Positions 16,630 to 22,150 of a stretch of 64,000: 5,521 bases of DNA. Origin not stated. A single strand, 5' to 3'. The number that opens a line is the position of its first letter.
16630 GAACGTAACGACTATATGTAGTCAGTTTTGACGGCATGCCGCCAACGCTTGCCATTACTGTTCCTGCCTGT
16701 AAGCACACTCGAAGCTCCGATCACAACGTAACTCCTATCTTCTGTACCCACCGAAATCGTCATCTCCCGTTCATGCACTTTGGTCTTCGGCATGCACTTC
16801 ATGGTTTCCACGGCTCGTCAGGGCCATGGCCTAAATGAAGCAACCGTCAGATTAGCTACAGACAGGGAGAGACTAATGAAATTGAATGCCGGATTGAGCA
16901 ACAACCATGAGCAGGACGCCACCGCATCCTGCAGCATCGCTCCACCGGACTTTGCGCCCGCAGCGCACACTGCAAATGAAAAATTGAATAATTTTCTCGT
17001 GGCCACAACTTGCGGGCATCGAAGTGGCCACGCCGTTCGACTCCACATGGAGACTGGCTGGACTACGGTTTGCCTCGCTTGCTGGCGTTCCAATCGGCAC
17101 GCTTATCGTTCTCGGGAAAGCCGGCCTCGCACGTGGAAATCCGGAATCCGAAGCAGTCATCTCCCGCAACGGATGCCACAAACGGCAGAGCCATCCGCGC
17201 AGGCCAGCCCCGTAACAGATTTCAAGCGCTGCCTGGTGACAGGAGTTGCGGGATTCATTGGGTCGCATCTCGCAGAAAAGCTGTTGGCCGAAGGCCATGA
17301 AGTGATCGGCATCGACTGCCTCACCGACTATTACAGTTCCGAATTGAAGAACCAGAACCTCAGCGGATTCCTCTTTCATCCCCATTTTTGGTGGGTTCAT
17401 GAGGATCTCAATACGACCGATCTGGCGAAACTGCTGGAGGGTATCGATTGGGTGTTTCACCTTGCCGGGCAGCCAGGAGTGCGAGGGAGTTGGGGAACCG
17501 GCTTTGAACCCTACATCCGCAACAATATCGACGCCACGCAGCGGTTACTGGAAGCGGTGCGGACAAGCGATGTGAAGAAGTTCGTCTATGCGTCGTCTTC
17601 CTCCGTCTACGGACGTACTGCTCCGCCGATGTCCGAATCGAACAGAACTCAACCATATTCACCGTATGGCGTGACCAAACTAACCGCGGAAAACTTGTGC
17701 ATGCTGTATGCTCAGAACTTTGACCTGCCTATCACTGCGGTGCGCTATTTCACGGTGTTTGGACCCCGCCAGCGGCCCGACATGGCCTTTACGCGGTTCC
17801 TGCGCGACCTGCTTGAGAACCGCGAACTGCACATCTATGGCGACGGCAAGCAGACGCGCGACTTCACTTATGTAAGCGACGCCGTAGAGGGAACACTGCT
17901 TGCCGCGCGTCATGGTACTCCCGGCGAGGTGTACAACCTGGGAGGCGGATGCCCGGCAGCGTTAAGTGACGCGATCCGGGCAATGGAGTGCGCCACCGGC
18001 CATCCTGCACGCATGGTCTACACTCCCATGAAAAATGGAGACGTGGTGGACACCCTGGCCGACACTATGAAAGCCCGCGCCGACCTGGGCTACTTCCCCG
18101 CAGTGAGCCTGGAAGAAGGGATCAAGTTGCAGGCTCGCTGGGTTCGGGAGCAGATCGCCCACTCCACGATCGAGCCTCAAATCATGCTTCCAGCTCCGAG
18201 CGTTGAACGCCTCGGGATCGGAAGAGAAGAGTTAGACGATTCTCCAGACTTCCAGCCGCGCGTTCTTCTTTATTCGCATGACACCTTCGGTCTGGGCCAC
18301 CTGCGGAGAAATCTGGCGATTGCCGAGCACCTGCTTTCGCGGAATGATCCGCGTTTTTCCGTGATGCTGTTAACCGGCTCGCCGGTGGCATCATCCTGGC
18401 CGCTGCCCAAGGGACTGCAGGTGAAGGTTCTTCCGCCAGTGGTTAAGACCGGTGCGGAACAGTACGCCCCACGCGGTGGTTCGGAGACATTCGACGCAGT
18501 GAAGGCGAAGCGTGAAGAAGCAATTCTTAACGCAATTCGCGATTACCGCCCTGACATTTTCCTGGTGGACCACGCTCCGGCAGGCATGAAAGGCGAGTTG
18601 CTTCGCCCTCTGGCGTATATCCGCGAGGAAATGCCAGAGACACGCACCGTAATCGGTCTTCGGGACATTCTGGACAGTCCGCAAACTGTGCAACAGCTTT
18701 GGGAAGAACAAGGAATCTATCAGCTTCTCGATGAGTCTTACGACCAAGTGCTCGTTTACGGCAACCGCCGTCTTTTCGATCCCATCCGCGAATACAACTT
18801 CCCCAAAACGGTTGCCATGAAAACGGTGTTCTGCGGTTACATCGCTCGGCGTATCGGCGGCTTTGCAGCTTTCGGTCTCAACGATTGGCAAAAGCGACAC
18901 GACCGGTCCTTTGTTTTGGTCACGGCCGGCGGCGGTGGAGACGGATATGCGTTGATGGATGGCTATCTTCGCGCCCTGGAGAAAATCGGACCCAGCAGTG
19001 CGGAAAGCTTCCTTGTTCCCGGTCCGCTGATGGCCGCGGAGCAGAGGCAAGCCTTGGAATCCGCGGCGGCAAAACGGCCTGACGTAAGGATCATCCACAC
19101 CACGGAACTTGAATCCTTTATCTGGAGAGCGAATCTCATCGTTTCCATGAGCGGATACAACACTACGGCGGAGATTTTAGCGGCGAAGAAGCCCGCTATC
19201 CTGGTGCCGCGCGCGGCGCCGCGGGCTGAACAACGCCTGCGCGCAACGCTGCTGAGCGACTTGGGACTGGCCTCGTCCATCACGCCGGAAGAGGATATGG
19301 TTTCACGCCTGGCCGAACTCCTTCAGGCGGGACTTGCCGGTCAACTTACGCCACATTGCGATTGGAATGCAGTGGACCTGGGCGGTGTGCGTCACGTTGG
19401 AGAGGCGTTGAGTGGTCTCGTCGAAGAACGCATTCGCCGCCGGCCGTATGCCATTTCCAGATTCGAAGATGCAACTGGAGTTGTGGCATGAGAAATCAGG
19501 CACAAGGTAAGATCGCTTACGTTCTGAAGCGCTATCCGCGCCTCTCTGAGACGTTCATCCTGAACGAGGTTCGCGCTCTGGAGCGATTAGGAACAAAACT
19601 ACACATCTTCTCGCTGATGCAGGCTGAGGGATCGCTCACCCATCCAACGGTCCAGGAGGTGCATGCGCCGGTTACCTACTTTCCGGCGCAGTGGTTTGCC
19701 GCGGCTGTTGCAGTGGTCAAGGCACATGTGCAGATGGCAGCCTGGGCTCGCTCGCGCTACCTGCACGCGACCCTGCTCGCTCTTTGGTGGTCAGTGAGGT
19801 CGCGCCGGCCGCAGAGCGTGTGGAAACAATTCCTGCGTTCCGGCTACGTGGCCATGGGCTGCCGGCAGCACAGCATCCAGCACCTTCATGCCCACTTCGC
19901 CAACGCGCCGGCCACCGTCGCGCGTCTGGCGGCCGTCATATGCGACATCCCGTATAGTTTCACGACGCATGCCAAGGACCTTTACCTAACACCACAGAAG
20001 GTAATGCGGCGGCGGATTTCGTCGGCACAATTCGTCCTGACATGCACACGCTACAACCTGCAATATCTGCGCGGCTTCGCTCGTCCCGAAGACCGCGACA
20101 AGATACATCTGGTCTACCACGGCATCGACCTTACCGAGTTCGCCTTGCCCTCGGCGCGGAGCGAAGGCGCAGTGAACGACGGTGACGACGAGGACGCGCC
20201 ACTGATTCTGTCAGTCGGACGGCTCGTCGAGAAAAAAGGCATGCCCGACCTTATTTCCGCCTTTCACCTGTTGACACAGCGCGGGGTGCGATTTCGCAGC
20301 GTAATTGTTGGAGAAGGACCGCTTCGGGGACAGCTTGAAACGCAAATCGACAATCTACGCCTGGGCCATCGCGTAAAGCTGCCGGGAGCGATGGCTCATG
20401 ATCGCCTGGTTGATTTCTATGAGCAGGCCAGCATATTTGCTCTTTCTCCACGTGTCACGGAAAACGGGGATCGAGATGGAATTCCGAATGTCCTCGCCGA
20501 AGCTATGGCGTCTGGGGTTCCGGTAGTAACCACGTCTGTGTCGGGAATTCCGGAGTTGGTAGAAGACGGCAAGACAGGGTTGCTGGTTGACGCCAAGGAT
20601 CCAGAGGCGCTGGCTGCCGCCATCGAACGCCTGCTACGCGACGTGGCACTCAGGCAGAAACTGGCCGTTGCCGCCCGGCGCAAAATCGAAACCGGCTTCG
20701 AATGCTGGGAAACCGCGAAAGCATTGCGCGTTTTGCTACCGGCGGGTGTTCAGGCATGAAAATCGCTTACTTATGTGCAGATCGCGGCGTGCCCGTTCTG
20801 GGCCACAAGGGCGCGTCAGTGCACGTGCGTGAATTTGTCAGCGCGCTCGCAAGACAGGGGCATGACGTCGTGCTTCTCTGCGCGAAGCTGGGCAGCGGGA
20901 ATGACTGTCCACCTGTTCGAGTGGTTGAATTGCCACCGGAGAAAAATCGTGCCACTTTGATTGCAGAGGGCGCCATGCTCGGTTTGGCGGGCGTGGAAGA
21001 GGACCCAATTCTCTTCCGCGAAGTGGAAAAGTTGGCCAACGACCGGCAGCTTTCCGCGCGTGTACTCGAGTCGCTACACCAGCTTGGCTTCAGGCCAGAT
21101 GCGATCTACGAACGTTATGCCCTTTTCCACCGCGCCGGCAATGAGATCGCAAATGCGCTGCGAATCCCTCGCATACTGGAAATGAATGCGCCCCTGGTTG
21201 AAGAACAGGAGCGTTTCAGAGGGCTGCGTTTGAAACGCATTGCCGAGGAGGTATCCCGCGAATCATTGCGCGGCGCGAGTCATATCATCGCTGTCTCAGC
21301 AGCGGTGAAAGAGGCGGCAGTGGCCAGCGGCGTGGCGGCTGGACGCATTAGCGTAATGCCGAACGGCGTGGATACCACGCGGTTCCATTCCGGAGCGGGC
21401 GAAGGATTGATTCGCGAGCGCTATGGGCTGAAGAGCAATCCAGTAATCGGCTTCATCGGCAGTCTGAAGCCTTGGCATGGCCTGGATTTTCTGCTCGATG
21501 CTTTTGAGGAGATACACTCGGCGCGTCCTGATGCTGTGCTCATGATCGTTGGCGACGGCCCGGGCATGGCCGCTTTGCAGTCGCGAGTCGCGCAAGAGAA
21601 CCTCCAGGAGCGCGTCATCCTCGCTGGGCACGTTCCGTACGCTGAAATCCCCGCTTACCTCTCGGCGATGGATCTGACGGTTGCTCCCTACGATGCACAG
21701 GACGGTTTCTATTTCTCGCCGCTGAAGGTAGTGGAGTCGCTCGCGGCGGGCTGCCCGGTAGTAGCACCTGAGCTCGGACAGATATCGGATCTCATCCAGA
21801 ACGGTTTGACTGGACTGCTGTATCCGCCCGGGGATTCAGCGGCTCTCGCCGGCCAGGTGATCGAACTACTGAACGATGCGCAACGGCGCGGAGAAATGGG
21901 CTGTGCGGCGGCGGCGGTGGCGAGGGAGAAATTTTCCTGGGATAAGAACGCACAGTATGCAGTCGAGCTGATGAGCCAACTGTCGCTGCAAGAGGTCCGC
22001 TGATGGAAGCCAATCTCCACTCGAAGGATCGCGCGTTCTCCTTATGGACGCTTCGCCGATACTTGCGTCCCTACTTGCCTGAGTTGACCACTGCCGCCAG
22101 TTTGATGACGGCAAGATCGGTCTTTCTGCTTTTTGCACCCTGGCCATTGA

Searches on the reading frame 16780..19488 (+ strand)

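Call 5: search_protein_families(library=pfam, proteins=[window:16780-19488:+], max_evalue=0.01)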
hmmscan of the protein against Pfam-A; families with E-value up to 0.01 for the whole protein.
window:16780-19488:+ (903 aa): 8 families
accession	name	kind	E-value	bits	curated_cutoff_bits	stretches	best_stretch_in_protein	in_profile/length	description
PF01370.27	Epimerase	-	5.9e-59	199.8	20.9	1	152-388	2-240/240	NAD dependent epimerase/dehydratase family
PF16363.11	GDP_Man_Dehyd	-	1.3e-53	183.1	27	1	152-449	1-330/332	GDP-mannose 4,6 dehydratase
PF01073.25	3Beta_HSD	-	2.3e-20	73.2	22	1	152-377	1-230/280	3-beta hydroxysteroid dehydrogenase/isomerase family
PF02719.21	Polysacc_synt_2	-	2.7e-10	40.4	20.2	1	152-405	2-246/293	Polysaccharide biosynthesis protein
PF07993.18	NAD_binding_4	-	3.3e-10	40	20.1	1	153-328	1-209/258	Male sterility protein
PF13460.12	NAD_binding_10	-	2.7e-08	34.3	27.2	1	155-306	1-130/184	NAD(P)H-binding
PF04101.22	Glyco_tran_28_C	-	3.6e-07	30.8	22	1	774-853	62-142/166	Glycosyltransferase family 28 C-terminal domain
PF04321.23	RmlD_sub_bind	-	4.3e-07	29.7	27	1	150-378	2-199/287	RmlD substrate binding domain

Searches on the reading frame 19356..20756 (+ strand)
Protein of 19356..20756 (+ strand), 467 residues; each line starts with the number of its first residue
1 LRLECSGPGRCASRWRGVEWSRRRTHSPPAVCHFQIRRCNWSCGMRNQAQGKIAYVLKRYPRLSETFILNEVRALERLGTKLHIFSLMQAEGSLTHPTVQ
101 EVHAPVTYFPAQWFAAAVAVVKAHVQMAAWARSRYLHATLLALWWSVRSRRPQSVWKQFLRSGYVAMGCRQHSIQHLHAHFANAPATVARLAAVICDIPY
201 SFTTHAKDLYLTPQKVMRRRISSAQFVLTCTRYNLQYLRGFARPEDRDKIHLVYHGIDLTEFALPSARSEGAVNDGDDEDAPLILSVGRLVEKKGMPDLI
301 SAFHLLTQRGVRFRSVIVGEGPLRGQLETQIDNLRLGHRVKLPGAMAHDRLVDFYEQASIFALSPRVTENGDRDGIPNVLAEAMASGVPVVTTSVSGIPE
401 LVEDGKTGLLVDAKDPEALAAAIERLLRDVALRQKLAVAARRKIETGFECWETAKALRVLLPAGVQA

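Call 16: search_protein_families(library=pfam, proteins=[window:19356-20756:+], max_evalue=0.0001)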
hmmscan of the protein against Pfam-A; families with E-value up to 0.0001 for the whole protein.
window:19356-20756:+ (467 aa): 5 families
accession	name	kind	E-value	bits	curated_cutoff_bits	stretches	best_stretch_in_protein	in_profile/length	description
PF00534.26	Glycos_transf_1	-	3.9e-40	137.6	26.4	1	278-442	12-171/172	Glycosyl transferases group 1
PF13692.12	Glyco_trans_1_4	-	8.6e-37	127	27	1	282-429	2-142/142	Glycosyl transferases group 1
PF13524.12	Glyco_trans_1_2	-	2.8e-11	44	25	1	334-455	27-140/144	Glycosyl transferase-like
PF13439.12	Glyco_transf_4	-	1e-08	35.8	28.5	1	159-260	58-169/170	Glycosyltransferase Family 4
PF20706.3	GT4-conflict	-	6.8e-05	22.4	26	0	280-454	196-381/385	Family 4 Glycosyltransferase in conflict systems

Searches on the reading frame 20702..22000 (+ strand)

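Call 16: search_protein_families(library=pfam, proteins=[window:20702-22000:+], max_evalue=0.0001)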
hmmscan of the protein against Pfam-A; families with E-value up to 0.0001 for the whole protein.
window:20702-22000:+ (433 aa): 5 families
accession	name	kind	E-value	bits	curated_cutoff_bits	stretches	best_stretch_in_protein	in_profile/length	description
PF13692.12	Glyco_trans_1_4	-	8.2e-34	117.3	27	1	247-392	2-142/142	Glycosyl transferases group 1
PF00534.26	Glycos_transf_1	-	2.3e-29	102.6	26.4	1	239-403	7-169/172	Glycosyl transferases group 1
PF13439.12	Glyco_transf_4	-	3.3e-19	70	28.5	1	37-227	3-170/170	Glycosyltransferase Family 4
PF13579.12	Glyco_trans_4_4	-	4.5e-17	63.3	29.7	1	37-222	2-158/158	Glycosyl transferase 4-like domain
PF13524.12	Glyco_trans_1_2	-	2.2e-09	37.9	25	1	275-420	12-142/144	Glycosyl transferase-like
